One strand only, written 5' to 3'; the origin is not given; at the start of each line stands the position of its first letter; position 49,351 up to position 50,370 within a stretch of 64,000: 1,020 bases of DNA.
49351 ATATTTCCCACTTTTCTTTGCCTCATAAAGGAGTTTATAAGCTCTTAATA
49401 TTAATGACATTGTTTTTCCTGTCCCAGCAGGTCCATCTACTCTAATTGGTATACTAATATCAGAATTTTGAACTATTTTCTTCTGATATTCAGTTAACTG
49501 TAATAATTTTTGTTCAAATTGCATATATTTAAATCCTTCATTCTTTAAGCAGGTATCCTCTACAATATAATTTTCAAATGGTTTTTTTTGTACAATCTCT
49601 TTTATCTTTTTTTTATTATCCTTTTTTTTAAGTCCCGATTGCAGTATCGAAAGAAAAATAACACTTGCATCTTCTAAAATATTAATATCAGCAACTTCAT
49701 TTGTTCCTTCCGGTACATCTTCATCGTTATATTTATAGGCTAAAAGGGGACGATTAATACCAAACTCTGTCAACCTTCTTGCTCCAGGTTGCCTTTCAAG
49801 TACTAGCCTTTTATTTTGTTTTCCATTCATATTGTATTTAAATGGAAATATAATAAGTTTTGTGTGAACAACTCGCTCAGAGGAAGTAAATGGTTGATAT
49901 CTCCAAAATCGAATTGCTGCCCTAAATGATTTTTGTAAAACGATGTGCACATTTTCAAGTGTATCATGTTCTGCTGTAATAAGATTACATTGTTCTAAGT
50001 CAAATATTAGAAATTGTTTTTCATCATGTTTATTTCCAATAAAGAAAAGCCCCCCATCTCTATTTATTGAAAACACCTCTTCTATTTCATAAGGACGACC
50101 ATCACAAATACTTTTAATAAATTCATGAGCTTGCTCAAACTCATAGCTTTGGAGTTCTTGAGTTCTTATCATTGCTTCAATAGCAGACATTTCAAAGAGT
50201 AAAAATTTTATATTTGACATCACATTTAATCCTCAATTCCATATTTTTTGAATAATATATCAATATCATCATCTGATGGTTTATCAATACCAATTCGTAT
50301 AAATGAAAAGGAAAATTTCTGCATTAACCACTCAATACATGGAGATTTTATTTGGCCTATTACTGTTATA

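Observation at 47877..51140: AT-rich two-gene cassette: orphan 275-aa protein plus 778-aa DExH/SF1-like helicase; candidate uncharacterised defence system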

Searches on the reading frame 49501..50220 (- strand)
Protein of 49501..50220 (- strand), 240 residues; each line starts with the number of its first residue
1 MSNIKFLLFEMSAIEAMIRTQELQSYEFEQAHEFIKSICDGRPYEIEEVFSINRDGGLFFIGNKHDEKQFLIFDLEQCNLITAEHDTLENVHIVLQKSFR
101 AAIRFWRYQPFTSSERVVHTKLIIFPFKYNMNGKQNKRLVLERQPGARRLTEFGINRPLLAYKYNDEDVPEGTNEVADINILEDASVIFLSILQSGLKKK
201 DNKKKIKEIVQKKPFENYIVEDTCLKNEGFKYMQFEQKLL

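Call 35: predict_structure(alignment_id=A2)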
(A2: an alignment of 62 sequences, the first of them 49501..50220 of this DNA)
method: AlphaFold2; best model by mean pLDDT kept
length: 240 residues; sequences in the alignment: 62
mean_pLDDT: 87.6   pTM: 0.79
mean pLDDT of the five models: 87.6, 86.6, 86.1, 85.9, 85.1
residues with pLDDT >= 90: 161; 70-90: 48; 50-70: 15; < 50: 16
segments of 3 or more residues with pLDDT < 50: 211-213, 215-227
pLDDT, mean of each block of 10 residues (from residue 1): 91 97 98 97 95 97 91 96 95 98 97 94 91 82 91 94 89 87 96 87 65 46 51 79
secondary structure, 60 per line:
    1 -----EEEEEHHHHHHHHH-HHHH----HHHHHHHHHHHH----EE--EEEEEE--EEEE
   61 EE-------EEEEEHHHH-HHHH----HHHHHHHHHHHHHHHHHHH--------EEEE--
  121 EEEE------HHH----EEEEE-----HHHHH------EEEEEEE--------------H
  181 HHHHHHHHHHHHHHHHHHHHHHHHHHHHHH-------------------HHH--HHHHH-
elements in order: E6-10 H11-19 H21-24 H29-40 E49-54 E57-62 E70-74 H75-78 H80-83 H88-106 E115-118 E121-124 E138-142 H148-152 E159-165 H180-210 H235-239

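Call 37: search_dna_similar(query=window:49501-50220:-, collection=plasmids, mode=protein, max_evalue=1, max_rows=30)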
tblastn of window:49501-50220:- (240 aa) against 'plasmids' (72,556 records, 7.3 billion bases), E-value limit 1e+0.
Records with a match: 86; places in all: 86; records where one place covers at least 80% of the query: 0.
Best place of each record, by identity: <60% 86.
By first word of the organism name: Escherichia 77; Klebsiella 4; Shigella 2; Azoarcus 1; Rhizobium 1; Paraburkholderia 1.
By predicted mobility (MOB-suite, as given by PLSDB): conjugative 81; non-mobilizable 3; mobilizable 2.
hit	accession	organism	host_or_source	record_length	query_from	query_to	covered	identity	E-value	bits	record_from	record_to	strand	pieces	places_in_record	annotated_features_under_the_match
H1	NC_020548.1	Azoarcus sp. KH32C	-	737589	4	180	74%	30.9%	5e-15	81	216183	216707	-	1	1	UvrD-helicase domain-containing protein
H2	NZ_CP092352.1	Rhizobium sp. C104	Cell culture,nodule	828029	3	180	74%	27.6%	2e-9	64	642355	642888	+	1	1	hypothetical protein (x2)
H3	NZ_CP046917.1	Paraburkholderia acidisoli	cell culture,forest soil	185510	5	187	76%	25.9%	1e-3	47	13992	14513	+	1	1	UvrD-helicase domain-containing protein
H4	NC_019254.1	Shigella sp. MO17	-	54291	2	149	62%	20.1%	5e-5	51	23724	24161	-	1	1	UvrD-helicase domain-containing protein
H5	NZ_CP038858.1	Escherichia coli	pig,Single colony culture,feces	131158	2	149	62%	20.1%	5e-5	51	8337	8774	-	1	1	UvrD-helicase domain-containing protein | hypothetical protein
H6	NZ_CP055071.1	Shigella flexneri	Shek Wu Hui WWTPs_97 WWTPs influent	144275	2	149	62%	20.1%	5e-5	51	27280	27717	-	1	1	UvrD-helicase domain-containing protein | hypothetical protein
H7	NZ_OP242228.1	Escherichia coli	Homo sapiens,stool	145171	2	149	62%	20.1%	5e-5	51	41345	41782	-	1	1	UvrD-helicase domain-containing protein | hypothetical protein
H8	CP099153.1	Escherichia coli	culture,Pooled sediment sample ...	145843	2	149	62%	20.1%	5e-5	51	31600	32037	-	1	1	UvrD-helicase domain-containing protein | hypothetical protein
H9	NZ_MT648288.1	Escherichia coli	-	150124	2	149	62%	20.1%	5e-5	51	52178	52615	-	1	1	UvrD-helicase domain-containing protein | hypothetical protein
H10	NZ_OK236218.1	Escherichia coli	pig,whole organism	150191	2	149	62%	20.1%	5e-5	51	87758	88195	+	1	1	UvrD-helicase domain-containing protein | hypothetical protein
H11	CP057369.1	Escherichia coli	culture,Pooled pig faecal samples ...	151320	2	149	62%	20.1%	5e-5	51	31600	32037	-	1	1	UvrD-helicase domain-containing protein | hypothetical protein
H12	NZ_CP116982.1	Escherichia coli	Sus scrofa,feces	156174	2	149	62%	20.1%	5e-5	51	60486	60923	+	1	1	UvrD-helicase domain-containing protein | hypothetical protein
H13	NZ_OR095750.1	Escherichia coli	-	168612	2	149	62%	20.1%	5e-5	51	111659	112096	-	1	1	UvrD-helicase domain-containing protein | hypothetical protein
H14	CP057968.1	Escherichia coli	culture,Pooled cattle faecal samples ...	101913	2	149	62%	20.1%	7e-5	51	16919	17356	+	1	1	DNA helicase UvrD | hypothetical protein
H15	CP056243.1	Escherichia coli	culture,Freshwater sample from upstream ...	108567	2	149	62%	20.1%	7e-5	51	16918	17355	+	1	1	DNA helicase UvrD | hypothetical protein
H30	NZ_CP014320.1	Escherichia coli JJ1887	Homo sapiens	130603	2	149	62%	20.1%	7e-5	51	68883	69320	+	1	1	UvrD-helicase domain-containing protein | hypothetical protein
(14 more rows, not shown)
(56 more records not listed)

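Call 38: get_annotated_region(hit=H30, flank=6000)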
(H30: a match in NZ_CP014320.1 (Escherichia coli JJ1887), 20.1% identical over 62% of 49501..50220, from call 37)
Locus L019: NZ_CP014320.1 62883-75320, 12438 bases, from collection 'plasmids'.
description: Escherichia coli JJ1887 plasmid pJJ1887-5, complete sequence
organism: Escherichia coli JJ1887 (NCBI taxid 1355101)
taxonomy: Bacteria; Pseudomonadota; Gammaproteobacteria; Enterobacterales; Enterobacteriaceae; Escherichia; Escherichia coli; Escherichia coli JJ1887
host: -; source: Homo sapiens; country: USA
typing (MOB-suite, as given by PLSDB): conjugative; replicon IncFIA,IncFIB,IncFIC; relaxase MOBF; mating-pair formation MPF_F
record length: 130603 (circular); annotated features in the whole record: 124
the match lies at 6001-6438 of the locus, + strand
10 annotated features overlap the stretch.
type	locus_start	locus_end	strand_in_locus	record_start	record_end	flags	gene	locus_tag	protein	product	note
predicted_resistance_gene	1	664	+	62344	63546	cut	tet(B)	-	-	tetracycline efflux MFS transporter Tet(B)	predicted by amrfinderplus; class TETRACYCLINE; identity 100.0%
CDS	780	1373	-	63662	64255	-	tetC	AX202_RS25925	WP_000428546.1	tetracyline resistance-associated transcriptional repressor TetC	-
CDS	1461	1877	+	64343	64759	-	-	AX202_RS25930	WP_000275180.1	helix-turn-helix domain-containing protein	GO:0006355 - regulation of DNA-templated transcription [Evidence IEA]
CDS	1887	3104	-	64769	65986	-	-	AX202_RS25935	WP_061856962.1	IS4-like element ISVsa5 family transposase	GO:0006313 - DNA transposition [Evidence IEA]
CDS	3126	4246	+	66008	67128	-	-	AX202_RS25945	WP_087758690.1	IS3-like element ISSen4 family transposase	GO:0006313 - DNA transposition [Evidence IEA]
CDS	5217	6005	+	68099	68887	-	-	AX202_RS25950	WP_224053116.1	hypothetical protein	-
CDS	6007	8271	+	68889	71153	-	-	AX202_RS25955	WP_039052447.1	UvrD-helicase domain-containing protein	-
CDS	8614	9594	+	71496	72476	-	-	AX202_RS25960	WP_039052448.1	IS5 family transposase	-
CDS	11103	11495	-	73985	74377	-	-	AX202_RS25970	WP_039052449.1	plasmid partitioning/stability family protein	-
CDS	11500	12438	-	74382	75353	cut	parM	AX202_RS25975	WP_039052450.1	plasmid segregation protein ParM domain-containing protein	-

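Call 39: get_annotated_region(hit=H1, flank=6000)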
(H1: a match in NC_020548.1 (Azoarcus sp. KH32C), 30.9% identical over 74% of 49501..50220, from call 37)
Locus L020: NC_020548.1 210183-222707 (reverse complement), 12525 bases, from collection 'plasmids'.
description: Azoarcus sp. KH32C plasmid pAZKH, complete sequence
organism: Azoarcus sp. KH32C (NCBI taxid 748247)
taxonomy: Bacteria; Pseudomonadota; Betaproteobacteria; Rhodocyclales; Zoogloeaceae; Azoarcus; Azoarcus sp. KH32C
host: -; source: -; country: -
typing (MOB-suite, as given by PLSDB): mobilizable; replicon rep_cluster_432; relaxase MOBP
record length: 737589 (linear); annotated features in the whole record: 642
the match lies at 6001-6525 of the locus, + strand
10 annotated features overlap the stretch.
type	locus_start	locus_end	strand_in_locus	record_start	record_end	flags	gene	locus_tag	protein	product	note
CDS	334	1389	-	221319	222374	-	-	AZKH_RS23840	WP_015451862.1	GlxA family transcriptional regulator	-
CDS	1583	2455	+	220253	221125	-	purU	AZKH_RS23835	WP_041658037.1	formyltetrahydrofolate deformylase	GO:0009152 - purine ribonucleotide biosynthetic process [Evidence IEA]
CDS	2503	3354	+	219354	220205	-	-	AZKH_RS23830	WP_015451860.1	methylenetetrahydrofolate reductase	GO:0006555 - methionine metabolic process [Evidence IEA]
CDS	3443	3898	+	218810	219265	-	-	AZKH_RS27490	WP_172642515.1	methyl-accepting chemotaxis protein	-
CDS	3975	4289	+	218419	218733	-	-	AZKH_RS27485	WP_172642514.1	hypothetical protein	-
CDS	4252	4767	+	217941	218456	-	-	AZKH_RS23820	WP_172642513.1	response regulator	GO:0000160 - phosphorelay signal transduction system [Evidence IEA]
CDS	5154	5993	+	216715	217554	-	-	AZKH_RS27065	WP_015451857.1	hypothetical protein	-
CDS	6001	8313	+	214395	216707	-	-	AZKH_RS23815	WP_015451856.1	UvrD-helicase domain-containing protein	-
CDS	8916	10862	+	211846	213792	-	-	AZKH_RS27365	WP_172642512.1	patatin-like phospholipase family protein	GO:0006629 - lipid metabolic process [Evidence IEA]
CDS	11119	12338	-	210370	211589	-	-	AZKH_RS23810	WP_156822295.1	IS3 family transposase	-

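Call 40: fold_search(model_id=the predicted structure, library=pdb)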
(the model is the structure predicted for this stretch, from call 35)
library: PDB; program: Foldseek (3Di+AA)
matches with E <= 10: 136; with E <= 0.001: 0
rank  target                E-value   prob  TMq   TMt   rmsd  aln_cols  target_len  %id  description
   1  3fcd_B                1.3e-01  0.11  0.15  0.26  14.4       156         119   12  Crystal Structure of a putative glyoxalase from an environmental bacteria (released 2008-12-09)
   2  3pkw                  2.1e-01  0.08  0.15  0.16  12.1       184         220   12  Crystal Structure of Toxoflavin Lyase (TflA) bound to Mn(II) (released 2011-01-12)
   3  3fcd_A                2.4e-01  0.11  0.17  0.29  13.5       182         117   10  Crystal Structure of a putative glyoxalase from an environmental bacteria (released 2008-12-09)
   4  8tmb_B                3.2e-01  0.08  0.18  0.14  19.0       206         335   14  Cryo-EM structure of CorA in complex with conformation-specific synthetic antibody C12 and 20 mM MgCl2, State MG20-1 (released 2025-02-12)
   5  3r6a_B                3.2e-01  0.04  0.12  0.19  12.0       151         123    9  Crystal structure of an uncharacterized protein (hypothetical protein MM_3218) from Methanosarcina mazei. (released 2011-04-06)
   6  8tmc_C                3.9e-01  0.06  0.14  0.11  12.7       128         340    8  Cryo-EM structure of CorA in complex with conformation-specific synthetic antibody C12 and 20 mM MgCl2, State MG20-2 (released 2025-02-12)
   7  8tmi_E                4.7e-01  0.08  0.17  0.13  17.5       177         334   12  Cryo-EM structure of CorA in complex with conformation-specific synthetic antibody C18 and 100 uM MgCl2, State MG0.1-2 (released 2025-02-12)
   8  4eeb_B                4.7e-01  0.06  0.17  0.14  19.1       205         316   14  CorA coiled-coil mutant under Mg2+ absence (released 2012-11-14)
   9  5jrw_C                5.0e-01  0.06  0.16  0.13  17.4       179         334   12  Crystal structure of Thermotoga maritima mutant D89R/D253R (released 2017-01-25)
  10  3pkv                  5.3e-01  0.06  0.16  0.16  11.8       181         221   10  Crystal Structure of Toxoflavin Lyase (TflA) (released 2011-01-12)
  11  2p7l_E                6.4e-01  0.02  0.10  0.14  13.1       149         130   11  Crystal structure of monoclinic form of genomically encoded fosfomycin resistance protein, FosX, from Listeria monocyt (released 2007-07-17)
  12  3jch_C                8.2e-01  0.06  0.15  0.12  12.3       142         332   11  Cryo-EM structure of the magnesium channel CorA in the magnesium-free, asymmetric open state II (released 2016-02-17)
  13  3oul                  8.2e-01  0.04  0.13  0.13  12.8       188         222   11  Crystal Structure of toxoflavin-degrading enzyme in a substrate-free form (released 2011-08-10)
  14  2bbh                  8.8e-01  0.03  0.11  0.11  13.3       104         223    9  X-ray structure of T.maritima CorA soluble domain (released 2005-12-13)
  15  5kah_A                9.3e-01  0.05  0.12  0.07  14.1        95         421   14  Crystal structure of a dioxygenase in the Crotonase superfamily in P21, V425T mutant (released 2017-06-21)
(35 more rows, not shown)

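Call 51: search_solved_structures(query=A2, max_evalue=0.01)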
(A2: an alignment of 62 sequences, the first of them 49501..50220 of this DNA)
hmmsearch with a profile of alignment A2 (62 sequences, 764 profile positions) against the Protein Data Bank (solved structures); distinct sequences matched with E-value up to 0.01: 5.
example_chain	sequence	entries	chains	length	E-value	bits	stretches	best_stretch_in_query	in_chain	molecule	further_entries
1pjr_A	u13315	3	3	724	4.3e-07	31.5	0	658-711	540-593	PCRA | ATP-DEPENDENT HELICASE PCRA | HELICASE PCRA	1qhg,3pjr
1uaa_A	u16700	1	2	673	1.7e-06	29.5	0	432-489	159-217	PROTEIN (ATP-DEPENDENT DNA HELICASE REP.)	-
2pjr_A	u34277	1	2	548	0.0012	20.1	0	435-523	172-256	PROTEIN (HELICASE PCRA)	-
6wvk_H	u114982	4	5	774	0.0029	18.8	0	226-288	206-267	DNA helicase IV | DNA helicase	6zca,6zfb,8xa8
9dci_A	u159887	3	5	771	0.0044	18.2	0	434-492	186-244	ATP-dependent DNA helicase UvrD1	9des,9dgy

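Call 80: search_solved_structures(query=A2, max_evalue=10)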
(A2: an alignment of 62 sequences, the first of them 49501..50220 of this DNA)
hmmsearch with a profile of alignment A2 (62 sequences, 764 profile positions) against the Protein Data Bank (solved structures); distinct sequences matched with E-value up to 10: 15.
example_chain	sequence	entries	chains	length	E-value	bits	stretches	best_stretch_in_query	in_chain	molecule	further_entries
1pjr_A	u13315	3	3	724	4.3e-07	31.5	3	658-711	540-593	PCRA | ATP-DEPENDENT HELICASE PCRA | HELICASE PCRA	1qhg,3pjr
1uaa_A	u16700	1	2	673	1.7e-06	29.5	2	432-489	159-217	PROTEIN (ATP-DEPENDENT DNA HELICASE REP.)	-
2pjr_A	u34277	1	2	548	0.0012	20.1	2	435-523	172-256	PROTEIN (HELICASE PCRA)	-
6wvk_H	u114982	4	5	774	0.0029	18.8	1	226-288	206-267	DNA helicase IV | DNA helicase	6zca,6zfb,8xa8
9dci_A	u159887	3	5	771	0.0044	18.2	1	434-492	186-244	ATP-dependent DNA helicase UvrD1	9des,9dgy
9xzj_F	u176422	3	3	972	0.017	16.3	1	656-739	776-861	F-box DNA helicase 1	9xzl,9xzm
4c2u_A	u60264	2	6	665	0.043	14.9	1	665-707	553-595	DNA HELICASE II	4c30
4c2t_A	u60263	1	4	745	0.057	14.5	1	665-707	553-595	DNA HELICASE II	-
3lfu_A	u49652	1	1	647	0.1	13.7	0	669-709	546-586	DNA helicase II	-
2is1_A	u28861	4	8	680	0.12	13.5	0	669-709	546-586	DNA helicase II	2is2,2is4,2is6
1qhh_A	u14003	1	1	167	0.18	12.9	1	227-304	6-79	PROTEIN (PCRA (SUBUNIT))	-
2pjr_B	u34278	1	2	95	0.28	12.2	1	675-711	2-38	PROTEIN (HELICASE PCRA)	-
1qhh_D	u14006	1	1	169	0.97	10.5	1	675-711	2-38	PROTEIN (PCRA (SUBUNIT))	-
6yxu_H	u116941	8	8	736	1.1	10.2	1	233-284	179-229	RNA polymerase-associated transcription factor HelD | Helicase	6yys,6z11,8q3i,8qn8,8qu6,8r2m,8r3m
1qhh_B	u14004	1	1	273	3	8.9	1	436-523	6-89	PROTEIN (PCRA (SUBUNIT))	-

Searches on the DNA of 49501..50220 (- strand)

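Call 68: search_dna_similar(query=L019:5217-8271:+, collection=ecoli_genomes, mode=near, max_rows=8)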
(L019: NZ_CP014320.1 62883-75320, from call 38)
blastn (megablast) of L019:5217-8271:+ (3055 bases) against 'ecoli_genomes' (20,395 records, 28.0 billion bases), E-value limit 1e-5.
Records with a match: 113; places in all: 113; records where one place covers at least 80% of the query: 109.
Genomes with a match: 113 of 5426; with a place that covers at least 80% of the query: 109. Places per genome that has any: lowest 1, median 1, highest 1. On chromosomes: 0 places; on plasmids: 113.
Best place of each record, by identity: >=99% 46; 95-99% 67.
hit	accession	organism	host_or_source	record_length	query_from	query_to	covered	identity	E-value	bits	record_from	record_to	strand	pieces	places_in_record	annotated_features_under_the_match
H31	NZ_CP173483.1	Escherichia coli strain 98221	Homo sapiens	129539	1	3055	100%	100.0%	0e+0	5659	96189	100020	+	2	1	UvrD-helicase domain-containing protein | IS1-like element IS1A family transposase | hypothetical protein (x2)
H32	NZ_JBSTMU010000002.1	Escherichia coli strain CAVP746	Homo sapiens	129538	1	3055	100%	100.0%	0e+0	5659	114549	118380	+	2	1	UvrD-helicase domain-containing protein | IS1-like element IS1A family transposase | hypothetical protein (x2)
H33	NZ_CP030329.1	Escherichia coli strain AR_452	missing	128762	1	3055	100%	100.0%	0e+0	5642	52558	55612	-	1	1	UvrD-helicase domain-containing protein | hypothetical protein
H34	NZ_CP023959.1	Escherichia coli strain FDAARGOS_448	Homo sapiens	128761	1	3055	100%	100.0%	0e+0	5642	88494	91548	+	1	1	UvrD-helicase domain-containing protein | hypothetical protein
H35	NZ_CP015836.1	Escherichia coli strain MS6198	Homo sapiens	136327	1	3055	100%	100.0%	0e+0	5642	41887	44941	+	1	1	UvrD-helicase domain-containing protein | hypothetical protein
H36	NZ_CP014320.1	Escherichia coli JJ1887 strain JJ1887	Homo sapiens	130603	1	3055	100%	100.0%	0e+0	5642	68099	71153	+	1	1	UvrD-helicase domain-containing protein | hypothetical protein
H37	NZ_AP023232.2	Escherichia coli strain YJ4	Homo sapiens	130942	1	3055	100%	100.0%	0e+0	5642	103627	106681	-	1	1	UvrD-helicase domain-containing protein | hypothetical protein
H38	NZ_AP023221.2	Escherichia coli strain M505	Homo sapiens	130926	1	3055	100%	100.0%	0e+0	5642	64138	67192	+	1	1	UvrD-helicase domain-containing protein | hypothetical protein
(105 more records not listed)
